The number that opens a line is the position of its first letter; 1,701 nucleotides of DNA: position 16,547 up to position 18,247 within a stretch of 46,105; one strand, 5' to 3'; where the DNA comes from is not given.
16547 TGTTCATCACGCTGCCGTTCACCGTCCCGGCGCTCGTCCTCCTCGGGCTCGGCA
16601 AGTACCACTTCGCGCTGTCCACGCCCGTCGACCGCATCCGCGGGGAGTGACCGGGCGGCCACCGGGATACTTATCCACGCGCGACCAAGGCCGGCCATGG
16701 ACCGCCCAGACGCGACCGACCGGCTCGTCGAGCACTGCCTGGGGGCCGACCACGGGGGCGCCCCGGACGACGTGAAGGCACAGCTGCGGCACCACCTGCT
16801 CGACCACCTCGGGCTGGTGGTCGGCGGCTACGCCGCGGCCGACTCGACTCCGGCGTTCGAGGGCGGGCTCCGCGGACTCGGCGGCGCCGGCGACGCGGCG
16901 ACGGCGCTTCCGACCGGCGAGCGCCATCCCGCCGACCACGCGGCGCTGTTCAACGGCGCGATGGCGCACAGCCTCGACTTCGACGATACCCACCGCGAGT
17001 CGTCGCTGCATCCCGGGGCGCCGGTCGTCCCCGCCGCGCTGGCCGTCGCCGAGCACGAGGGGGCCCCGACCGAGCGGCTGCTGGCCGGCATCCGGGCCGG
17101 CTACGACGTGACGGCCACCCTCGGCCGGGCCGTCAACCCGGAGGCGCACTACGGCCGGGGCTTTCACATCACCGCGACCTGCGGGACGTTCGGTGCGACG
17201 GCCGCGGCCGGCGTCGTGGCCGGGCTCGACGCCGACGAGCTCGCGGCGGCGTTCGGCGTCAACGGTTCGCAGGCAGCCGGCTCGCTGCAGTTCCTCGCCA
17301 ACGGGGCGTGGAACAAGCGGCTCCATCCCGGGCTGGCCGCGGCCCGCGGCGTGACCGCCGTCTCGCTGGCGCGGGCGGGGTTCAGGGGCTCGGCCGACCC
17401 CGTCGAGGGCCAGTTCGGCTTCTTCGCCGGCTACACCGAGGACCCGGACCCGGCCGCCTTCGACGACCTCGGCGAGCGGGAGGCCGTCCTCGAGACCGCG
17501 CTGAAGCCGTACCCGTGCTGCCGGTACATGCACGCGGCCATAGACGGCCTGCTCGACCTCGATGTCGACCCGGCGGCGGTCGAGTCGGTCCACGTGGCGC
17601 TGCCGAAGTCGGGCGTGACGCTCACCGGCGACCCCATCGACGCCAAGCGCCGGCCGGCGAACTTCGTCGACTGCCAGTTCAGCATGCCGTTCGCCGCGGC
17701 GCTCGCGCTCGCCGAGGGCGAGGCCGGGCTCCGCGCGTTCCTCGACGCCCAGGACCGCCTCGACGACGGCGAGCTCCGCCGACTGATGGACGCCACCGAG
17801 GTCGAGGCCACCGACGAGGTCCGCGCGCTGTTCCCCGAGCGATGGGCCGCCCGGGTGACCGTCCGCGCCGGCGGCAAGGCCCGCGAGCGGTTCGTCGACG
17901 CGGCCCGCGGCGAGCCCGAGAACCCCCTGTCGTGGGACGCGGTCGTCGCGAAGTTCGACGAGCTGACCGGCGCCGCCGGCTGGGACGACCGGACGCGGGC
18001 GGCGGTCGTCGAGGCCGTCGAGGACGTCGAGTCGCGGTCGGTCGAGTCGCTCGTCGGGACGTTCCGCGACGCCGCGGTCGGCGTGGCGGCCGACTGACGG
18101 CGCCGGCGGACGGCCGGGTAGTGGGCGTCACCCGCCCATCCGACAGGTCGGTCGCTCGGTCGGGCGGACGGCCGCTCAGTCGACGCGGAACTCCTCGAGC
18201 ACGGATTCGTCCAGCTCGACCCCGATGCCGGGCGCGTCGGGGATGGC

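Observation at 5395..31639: Paralog-rich organic-acid / CoA-ester enzyme supercluster with no assignable pathway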

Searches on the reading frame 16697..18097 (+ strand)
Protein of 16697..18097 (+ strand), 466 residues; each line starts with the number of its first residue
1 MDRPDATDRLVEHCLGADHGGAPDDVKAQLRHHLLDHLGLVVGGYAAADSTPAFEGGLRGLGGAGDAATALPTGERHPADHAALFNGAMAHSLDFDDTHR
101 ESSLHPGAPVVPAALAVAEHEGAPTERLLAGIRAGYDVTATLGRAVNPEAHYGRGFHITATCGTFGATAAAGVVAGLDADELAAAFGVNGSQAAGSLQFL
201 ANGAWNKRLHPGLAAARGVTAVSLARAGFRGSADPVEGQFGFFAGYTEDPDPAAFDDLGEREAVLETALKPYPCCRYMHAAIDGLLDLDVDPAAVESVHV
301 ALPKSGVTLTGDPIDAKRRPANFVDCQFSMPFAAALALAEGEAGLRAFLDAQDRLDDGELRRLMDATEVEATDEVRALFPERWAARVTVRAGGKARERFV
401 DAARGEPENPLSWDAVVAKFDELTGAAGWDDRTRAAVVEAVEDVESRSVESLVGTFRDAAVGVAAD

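Call 7: search_protein_families(library=pfam, proteins=[window:16697-18097:+])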
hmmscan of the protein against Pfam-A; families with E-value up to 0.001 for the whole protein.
window:16697-18097:+ (466 aa): 2 families
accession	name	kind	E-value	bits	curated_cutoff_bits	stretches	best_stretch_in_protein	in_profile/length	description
PF03972.19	MmgE_PrpD_N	-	5.7e-59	199.7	32.1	1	10-252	3-241/244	MmgE/PrpD N-terminal domain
PF19305.4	MmgE_PrpD_C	-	5.3e-33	114.7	32.1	1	272-441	1-171/173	MmgE/PrpD C-terminal domain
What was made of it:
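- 16697..18097 (+): g16, MmgE/PrpD paralogue 2, resembling methylsuccinate isomerase (Msi). Pfam (call 7).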

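Call 12: search_protein_families(library=ncbifam, proteins=[window:16697-18097:+], max_evalue=1e-10)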
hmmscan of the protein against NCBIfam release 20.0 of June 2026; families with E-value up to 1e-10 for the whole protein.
window:16697-18097:+ (466 aa): 0 families

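Call 13: find_encoding_contigs(protein=window:16697-18097:+, flank=10000, max_places=6)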
Protein window:16697-18097:+ (466 aa): no gene with exactly this product is on record in the collection.

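Call 14: find_related_loci(query=window:16697-18097:+, collection=genome_contigs, flank=10000)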
Query window:16697-18097:+ (466 aa) in genome_contigs; peptide patterns used: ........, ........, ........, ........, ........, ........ (x = any residue, [..] = any of these).
542 stretches matched a pattern; 491 encode a relative of the query (tblastn E <= 1e-3); the best 80 are kept; 80 distinct loci.
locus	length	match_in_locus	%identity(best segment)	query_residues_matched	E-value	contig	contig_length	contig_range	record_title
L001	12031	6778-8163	66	1-461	0e+0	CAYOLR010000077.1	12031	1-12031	MAG TPA_asm: uncultured Halobacteriales archaeon isolate SRP185896_co1_122 genome assembly, contig: NODE_3795_length_120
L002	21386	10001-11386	63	1-461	1e-180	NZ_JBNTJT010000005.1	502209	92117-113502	Halorussus sp. AFM4 AFM4_scaffold5, whole genome shotgun sequence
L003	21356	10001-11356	65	1-452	2e-173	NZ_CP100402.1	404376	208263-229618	Halorussus aquaticus strain XZYJ18 plasmid unnamed3, complete sequence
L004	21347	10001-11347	66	6-453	1e-171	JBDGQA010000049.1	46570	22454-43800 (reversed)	MAG: Haloferacaceae archaeon isolate DAL-9Gt_61m_68C1R c_000000000216, whole genome shotgun sequence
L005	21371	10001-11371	64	1-458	1e-168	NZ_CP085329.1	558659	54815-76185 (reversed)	Haladaptatus salinisoli strain PSR8 plasmid unnamed2, complete sequence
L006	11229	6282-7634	65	5-453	6e-166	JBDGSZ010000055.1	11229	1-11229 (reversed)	MAG: Haloferacaceae archaeon isolate DAL-WCL_28_44C1R c_000000006118, whole genome shotgun sequence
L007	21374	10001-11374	60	1-458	6e-164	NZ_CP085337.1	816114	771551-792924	Haladaptatus halobius strain PSR5 plasmid unnamed1, complete sequence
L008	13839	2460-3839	60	5-453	2e-163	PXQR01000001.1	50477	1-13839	MAG: Halobacteriales archaeon QH_6_64_20 qh_6_scaffold_102, whole genome shotgun sequence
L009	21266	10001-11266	66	5-425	3e-161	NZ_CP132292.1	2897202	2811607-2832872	Salinirarus marinus strain XH8 chromosome, complete genome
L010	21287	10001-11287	64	6-430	2e-160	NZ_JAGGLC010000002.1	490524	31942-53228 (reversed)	Halolamina salifodinae strain DSM 26232 Ga0451177_02, whole genome shotgun sequence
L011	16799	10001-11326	62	4-444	4e-159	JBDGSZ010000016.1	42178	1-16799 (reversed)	MAG: Haloferacaceae archaeon isolate DAL-WCL_28_44C1R c_000000000526, whole genome shotgun sequence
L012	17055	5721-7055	61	24-454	4e-159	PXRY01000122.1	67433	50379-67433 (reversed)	MAG: Halobacteriales archaeon QS_8_65_32 qs_8_scaffold_90, whole genome shotgun sequence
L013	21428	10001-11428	58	1-459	6e-159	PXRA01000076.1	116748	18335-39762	MAG: Halobacteriales archaeon QH_8_64_26 qh_8_scaffold_36, whole genome shotgun sequence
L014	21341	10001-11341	61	8-444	9e-158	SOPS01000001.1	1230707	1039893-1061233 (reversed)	Halophilic archaeon SHRA6 Scaffold1_1, whole genome shotgun sequence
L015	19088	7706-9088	62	1-459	0e+0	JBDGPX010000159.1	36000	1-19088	MAG: Halobacteriales archaeon isolate DAL-9Gt_45d_68C3R c_000000000363, whole genome shotgun sequence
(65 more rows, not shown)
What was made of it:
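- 16697..18097 (+): 491 relatives were found in genome_contigs (call 14).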

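Call 19: search_solved_structures(query=window:16697-18097:+, max_evalue=0.00001)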
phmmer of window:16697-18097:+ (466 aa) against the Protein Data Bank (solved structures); distinct sequences matched with E-value up to 0.00001: 10.
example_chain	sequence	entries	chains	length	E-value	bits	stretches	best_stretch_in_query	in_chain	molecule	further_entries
7bra_A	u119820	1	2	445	3.4e-35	125.4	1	73-421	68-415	Bacillus subtilis IRG1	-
2hp3_A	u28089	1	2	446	1e-34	123.8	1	34-424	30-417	IDS-epimerase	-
2hp0_A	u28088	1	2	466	1.1e-34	123.6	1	34-424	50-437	IDS-epimerase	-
7e9d_A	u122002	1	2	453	9.9e-34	120.5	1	73-421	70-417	IRG1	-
12vt_A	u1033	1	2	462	1.3e-19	74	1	76-449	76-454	Cis-aconitate decarboxylase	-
12vw_A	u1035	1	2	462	4.5e-19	72.2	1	76-449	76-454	Cis-aconitate decarboxylase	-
12ux_A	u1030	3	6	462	6.1e-19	71.8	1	76-449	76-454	Cis-aconitate decarboxylase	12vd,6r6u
12vq_A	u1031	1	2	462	6.1e-18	68.5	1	76-449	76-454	Cis-aconitate decarboxylase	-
7br9_A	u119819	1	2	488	1.6e-16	63.8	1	76-449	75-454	Cis-aconitate decarboxylase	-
6r6t_A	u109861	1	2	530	3e-16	62.9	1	76-449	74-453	Cis-aconitate decarboxylase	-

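Call 41: search_dna_similar(query=window:16697-18097:+, collection=plasmids, mode=protein, max_rows=60, max_evalue=1e-20)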
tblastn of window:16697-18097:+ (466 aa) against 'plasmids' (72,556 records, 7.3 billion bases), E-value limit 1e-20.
Records with a match: 96; places in all: 104; records where one place covers at least 80% of the query: 6.
Best place of each record, by identity: 60-80% 5; <60% 91.
By first word of the organism name: Azospirillum 7; Cupriavidus 7; Bradyrhizobium 7; Sphingobium 5; Paracoccus 5; Rhodococcus 5; Burkholderia 4; Shinella 3; Paraburkholderia 3; Variovorax 3; and 35 more.
By predicted mobility (MOB-suite, as given by PLSDB): non-mobilizable 63; mobilizable 24; conjugative 9.
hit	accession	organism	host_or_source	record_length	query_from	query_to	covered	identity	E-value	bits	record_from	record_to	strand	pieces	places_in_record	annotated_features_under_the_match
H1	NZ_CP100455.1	Halomarina sp. BND7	cell culture,sediment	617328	7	428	91%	69.2%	1e-119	392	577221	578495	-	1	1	MmgE/PrpD family protein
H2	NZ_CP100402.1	Halorussus aquaticus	cell culture,saline soil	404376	1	428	92%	65.3%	4e-128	416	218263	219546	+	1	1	MmgE/PrpD family protein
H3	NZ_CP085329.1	Haladaptatus salinisoli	cell culture,saline soil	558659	1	428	92%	65.1%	7e-121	395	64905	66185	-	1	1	MmgE/PrpD family protein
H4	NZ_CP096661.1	Halorussus limi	cell culture,saline soil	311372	1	428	92%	64.9%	1e-126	412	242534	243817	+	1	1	MmgE/PrpD family protein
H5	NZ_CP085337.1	Haladaptatus halobius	cell culture,saline soil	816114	1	428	92%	62.1%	2e-119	392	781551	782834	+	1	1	MmgE/PrpD family protein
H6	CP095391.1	Natribaculum breve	cell culture,saline soil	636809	80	424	74%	53.1%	3e-88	301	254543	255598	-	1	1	none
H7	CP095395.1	Natribaculum longum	cell culture,saline soil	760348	80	424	74%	53.1%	3e-88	301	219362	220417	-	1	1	none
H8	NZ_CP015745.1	Shinella sp. HZN7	-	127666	3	425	91%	43.1%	2e-55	206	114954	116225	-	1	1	MmgE/PrpD family protein | CoA ester lyase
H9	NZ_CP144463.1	Halalkalicoccus sp. FCH27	cell culture,Salt lake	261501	75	424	75%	47.0%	8e-59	216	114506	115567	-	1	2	MmgE/PrpD family protein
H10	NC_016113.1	Streptantibioticus cattleyicolor NRRL 8057 = DSM 46488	-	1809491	75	422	75%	43.9%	5e-43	170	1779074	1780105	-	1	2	none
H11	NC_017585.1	Streptantibioticus cattleyicolor NRRL 8057 = DSM 46488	-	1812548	75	422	75%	43.9%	5e-43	170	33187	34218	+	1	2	none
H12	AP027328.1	Sphingobium sp. TomTYG64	-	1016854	82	423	73%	44.7%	8e-58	213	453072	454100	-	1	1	2-methylcitrate dehydratase | hypothetical protein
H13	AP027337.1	Sphingobium sp. TomTYG72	-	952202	82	423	73%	44.1%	1e-56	209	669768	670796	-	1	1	2-methylcitrate dehydratase | hypothetical protein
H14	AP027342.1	Sphingobium sp. TomTYG74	-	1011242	82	423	73%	43.8%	7e-57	210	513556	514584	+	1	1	2-methylcitrate dehydratase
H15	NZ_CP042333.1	Bosea sp. F3-2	soybean,soil sample,rhizosphere soil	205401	82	424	74%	43.1%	1e-54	204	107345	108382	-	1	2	MmgE/PrpD family protein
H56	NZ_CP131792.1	Pseudomonas aeruginosa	Homo sapiens,culture,blood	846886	82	428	74%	35.1%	6e-25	116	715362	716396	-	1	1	MmgE/PrpD family protein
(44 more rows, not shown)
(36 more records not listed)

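Call 42: get_annotated_region(hit=H56, flank=7000)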
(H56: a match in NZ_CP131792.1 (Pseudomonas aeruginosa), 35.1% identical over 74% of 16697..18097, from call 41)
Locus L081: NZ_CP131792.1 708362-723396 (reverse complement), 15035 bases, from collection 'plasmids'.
description: Pseudomonas aeruginosa strain 2014S05-249 plasmid p2014S05-249-1, complete sequence
organism: Pseudomonas aeruginosa (NCBI taxid 287)
taxonomy: Bacteria; Pseudomonadota; Gammaproteobacteria; Pseudomonadales; Pseudomonadaceae; Pseudomonas; Pseudomonas aeruginosa
host: -; source: Homo sapiens,culture,blood; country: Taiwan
typing (MOB-suite, as given by PLSDB): conjugative; replicon rep_cluster_322; relaxase MOBH; mating-pair formation MPF_G
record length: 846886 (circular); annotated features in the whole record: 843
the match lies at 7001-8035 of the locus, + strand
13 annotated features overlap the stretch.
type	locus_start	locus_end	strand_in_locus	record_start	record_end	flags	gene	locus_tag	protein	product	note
CDS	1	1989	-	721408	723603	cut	-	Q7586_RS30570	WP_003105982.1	FUSC family protein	GO:0006810 - transport [Evidence IEA]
CDS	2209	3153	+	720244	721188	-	-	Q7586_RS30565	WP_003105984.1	LysR family transcriptional regulator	-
CDS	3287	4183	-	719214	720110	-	-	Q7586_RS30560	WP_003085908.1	LysR substrate-binding domain-containing protein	-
CDS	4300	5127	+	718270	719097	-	-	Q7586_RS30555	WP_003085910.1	MaoC family dehydratase N-terminal domain-containing protein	-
CDS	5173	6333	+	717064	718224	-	-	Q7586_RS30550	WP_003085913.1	acyl-CoA dehydrogenase family protein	-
CDS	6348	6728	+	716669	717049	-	-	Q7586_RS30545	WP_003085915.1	VOC family protein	-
CDS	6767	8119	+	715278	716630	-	-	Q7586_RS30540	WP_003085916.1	MmgE/PrpD family protein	-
CDS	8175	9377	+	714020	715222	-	-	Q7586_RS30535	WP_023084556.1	CaiB/BaiF CoA-transferase family protein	-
CDS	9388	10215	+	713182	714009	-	-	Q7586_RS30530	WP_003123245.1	CoA ester lyase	-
CDS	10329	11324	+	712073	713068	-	-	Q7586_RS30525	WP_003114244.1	TRAP transporter substrate-binding protein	-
CDS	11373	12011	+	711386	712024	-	-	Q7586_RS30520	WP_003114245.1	TRAP transporter small permease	-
CDS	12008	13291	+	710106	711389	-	dctM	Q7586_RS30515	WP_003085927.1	C4-dicarboxylate TRAP transporter large permease protein DctM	-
CDS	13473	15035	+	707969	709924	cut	acs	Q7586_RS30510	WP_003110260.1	acetate--CoA ligase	GO:0019427 - acetyl-CoA biosynthetic process from acetate [Evidence IEA]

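Call 43: get_annotated_region(hit=H1, flank=20000)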
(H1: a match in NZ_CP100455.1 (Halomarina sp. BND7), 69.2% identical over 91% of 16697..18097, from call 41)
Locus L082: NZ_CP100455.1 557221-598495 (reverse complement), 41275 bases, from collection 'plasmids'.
description: Halomarina sp. BND7 plasmid unnamed1, complete sequence
organism: Halomarina sp. BND7 (NCBI taxid 2961599)
taxonomy: Archaea; Euryarchaeota; Halobacteria; Halobacteriales; Haloarculaceae; Halomarina; Halomarina sp. BND7
host: -; source: cell culture,sediment; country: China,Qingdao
typing (MOB-suite, as given by PLSDB): non-mobilizable
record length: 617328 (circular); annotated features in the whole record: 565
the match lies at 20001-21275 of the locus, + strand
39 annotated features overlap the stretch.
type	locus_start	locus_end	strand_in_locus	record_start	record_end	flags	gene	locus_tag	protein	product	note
CDS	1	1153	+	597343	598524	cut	-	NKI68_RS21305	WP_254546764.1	alpha-D-ribose 1-methylphosphonate 5-triphosphate diphosphatase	GO:0019700 - organic phosphonate catabolic process [Evidence IEA]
CDS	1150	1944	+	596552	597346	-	-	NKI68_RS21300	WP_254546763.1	sugar phosphate isomerase/epimerase family protein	-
CDS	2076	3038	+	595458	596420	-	-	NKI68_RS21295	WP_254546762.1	transcription initiation factor IIB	GO:0006352 - DNA-templated transcription initiation [Evidence IEA]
CDS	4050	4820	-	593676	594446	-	-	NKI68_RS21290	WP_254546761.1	IclR family transcriptional regulator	GO:0006355 - regulation of DNA-templated transcription [Evidence IEA]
CDS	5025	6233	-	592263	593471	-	-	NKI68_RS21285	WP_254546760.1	MFS transporter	GO:0055085 - transmembrane transport [Evidence IEA]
CDS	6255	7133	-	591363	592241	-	-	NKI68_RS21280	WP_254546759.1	isocitrate lyase/phosphoenolpyruvate mutase family protein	-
CDS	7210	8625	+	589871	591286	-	tcuA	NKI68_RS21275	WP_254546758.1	FAD-dependent tricarballylate dehydrogenase TcuA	-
CDS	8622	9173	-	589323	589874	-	-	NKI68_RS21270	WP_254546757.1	MaoC family dehydratase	-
CDS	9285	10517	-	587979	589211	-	-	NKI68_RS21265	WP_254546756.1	acyl-CoA dehydrogenase family protein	-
CDS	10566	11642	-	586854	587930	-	-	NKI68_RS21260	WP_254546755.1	alkaline phosphatase family protein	-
CDS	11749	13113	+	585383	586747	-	-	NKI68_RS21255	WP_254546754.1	MmgE/PrpD family protein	-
CDS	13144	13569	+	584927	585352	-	-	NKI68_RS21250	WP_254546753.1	cupin domain-containing protein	-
CDS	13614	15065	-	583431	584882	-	-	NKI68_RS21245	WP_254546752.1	ABC transporter substrate-binding protein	-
CDS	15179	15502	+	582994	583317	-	-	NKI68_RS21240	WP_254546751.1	hypothetical protein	-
CDS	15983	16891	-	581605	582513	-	-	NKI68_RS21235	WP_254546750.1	carbohydrate ABC transporter permease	GO:0008643 - carbohydrate transport [Evidence IEA]; GO:0055085 - transmembrane transport [Evidence IEA]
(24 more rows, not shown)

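Call 48: get_annotated_region(hit=H2, flank=20000)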
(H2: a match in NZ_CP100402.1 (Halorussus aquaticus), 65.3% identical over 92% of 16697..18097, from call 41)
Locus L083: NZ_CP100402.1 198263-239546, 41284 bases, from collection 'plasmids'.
description: Halorussus aquaticus strain XZYJ18 plasmid unnamed3, complete sequence
organism: Halorussus aquaticus (NCBI taxid 2953748)
taxonomy: Archaea; Euryarchaeota; Halobacteria; Halobacteriales; Haladaptataceae; Halorussus; Halorussus aquaticus
host: -; source: cell culture,saline soil; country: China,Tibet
typing (MOB-suite, as given by PLSDB): non-mobilizable
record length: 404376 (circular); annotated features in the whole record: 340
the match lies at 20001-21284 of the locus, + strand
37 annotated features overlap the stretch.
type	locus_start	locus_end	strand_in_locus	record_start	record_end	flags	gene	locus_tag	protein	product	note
CDS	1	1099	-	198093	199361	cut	-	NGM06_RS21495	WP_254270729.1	MFS transporter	GO:0055085 - transmembrane transport [Evidence IEA]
CDS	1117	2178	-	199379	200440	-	-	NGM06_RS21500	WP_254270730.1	alkaline phosphatase family protein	-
CDS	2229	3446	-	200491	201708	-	-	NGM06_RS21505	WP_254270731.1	MFS transporter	GO:0055085 - transmembrane transport [Evidence IEA]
CDS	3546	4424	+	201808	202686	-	-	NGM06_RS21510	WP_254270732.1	isocitrate lyase/phosphoenolpyruvate mutase family protein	-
CDS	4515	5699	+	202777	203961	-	-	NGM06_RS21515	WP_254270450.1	iron-containing alcohol dehydrogenase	-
CDS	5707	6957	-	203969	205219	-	-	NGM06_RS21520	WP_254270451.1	MFS transporter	GO:0055085 - transmembrane transport [Evidence IEA]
CDS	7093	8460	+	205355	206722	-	-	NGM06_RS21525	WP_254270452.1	MmgE/PrpD family protein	-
CDS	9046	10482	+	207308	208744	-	tcuA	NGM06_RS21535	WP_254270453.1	FAD-dependent tricarballylate dehydrogenase TcuA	-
CDS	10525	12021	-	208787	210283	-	-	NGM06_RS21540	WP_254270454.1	ABC transporter substrate-binding protein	-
CDS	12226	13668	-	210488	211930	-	-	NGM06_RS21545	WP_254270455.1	ABC transporter substrate-binding protein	-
CDS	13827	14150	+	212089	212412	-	-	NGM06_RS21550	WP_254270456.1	hypothetical protein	-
CDS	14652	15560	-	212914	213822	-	-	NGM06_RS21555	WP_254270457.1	carbohydrate ABC transporter permease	GO:0008643 - carbohydrate transport [Evidence IEA]; GO:0055085 - transmembrane transport [Evidence IEA]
CDS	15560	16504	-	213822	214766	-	-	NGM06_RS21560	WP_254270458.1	sugar ABC transporter permease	-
CDS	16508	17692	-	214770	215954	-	-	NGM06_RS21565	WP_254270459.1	ABC transporter ATP-binding protein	-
CDS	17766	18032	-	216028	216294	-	-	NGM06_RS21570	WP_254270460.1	hypothetical protein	-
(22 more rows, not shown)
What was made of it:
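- The permeases are annotated as carbohydrate ABC permeases in relatives (calls 43, 48).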

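Call 49: get_annotated_region(hit=H3, flank=20000)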
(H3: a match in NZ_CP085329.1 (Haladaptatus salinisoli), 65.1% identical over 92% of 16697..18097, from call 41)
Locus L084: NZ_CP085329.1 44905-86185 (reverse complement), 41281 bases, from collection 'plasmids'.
description: Haladaptatus salinisoli strain PSR8 plasmid unnamed2, complete sequence
organism: Haladaptatus salinisoli (NCBI taxid 2884876)
taxonomy: Archaea; Euryarchaeota; Halobacteria; Halobacteriales; Haladaptataceae; Haladaptatus; Haladaptatus salinisoli
host: -; source: cell culture,saline soil; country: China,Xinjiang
typing (MOB-suite, as given by PLSDB): non-mobilizable
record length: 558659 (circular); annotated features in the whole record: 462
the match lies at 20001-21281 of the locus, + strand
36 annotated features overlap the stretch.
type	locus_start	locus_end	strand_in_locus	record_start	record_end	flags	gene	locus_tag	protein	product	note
CDS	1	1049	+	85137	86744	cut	-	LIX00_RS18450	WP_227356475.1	thiamine pyrophosphate-requiring protein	-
CDS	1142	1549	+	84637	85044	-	-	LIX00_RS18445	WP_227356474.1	PPC domain-containing DNA-binding protein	-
CDS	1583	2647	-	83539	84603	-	-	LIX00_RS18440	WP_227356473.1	alkaline phosphatase family protein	-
CDS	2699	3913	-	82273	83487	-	-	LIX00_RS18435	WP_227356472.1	MFS transporter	GO:0055085 - transmembrane transport [Evidence IEA]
CDS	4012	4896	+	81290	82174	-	-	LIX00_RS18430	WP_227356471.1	isocitrate lyase/phosphoenolpyruvate mutase family protein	-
CDS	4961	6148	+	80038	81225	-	-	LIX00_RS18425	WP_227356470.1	iron-containing alcohol dehydrogenase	-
CDS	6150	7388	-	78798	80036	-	-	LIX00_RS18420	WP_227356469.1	MFS transporter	GO:0055085 - transmembrane transport [Evidence IEA]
CDS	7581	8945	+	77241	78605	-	-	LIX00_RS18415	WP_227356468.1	MmgE/PrpD family protein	-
CDS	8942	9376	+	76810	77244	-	-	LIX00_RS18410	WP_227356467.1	cupin domain-containing protein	-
CDS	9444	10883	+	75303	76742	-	tcuA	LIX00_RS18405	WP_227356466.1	FAD-dependent tricarballylate dehydrogenase TcuA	-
CDS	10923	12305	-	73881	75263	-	-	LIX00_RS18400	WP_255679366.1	ABC transporter substrate-binding protein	-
CDS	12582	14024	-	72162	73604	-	-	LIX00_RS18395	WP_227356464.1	ABC transporter substrate-binding protein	-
CDS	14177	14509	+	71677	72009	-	-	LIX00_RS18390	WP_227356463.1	hypothetical protein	-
CDS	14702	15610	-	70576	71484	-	-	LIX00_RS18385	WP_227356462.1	carbohydrate ABC transporter permease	GO:0008643 - carbohydrate transport [Evidence IEA]; GO:0055085 - transmembrane transport [Evidence IEA]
CDS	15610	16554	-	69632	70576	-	-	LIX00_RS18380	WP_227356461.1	sugar ABC transporter permease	-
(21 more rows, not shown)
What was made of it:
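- PGAP-annotated plasmids of Halomarina, Halorussus and Haladaptatus carry the same 30-35 kb island (calls 43, 48, 49). There are four or more uptake systems per island (calls 43, 48, 49). A single IclR gene closes the island in Halorussus and Haladaptatus (calls 48, 49).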
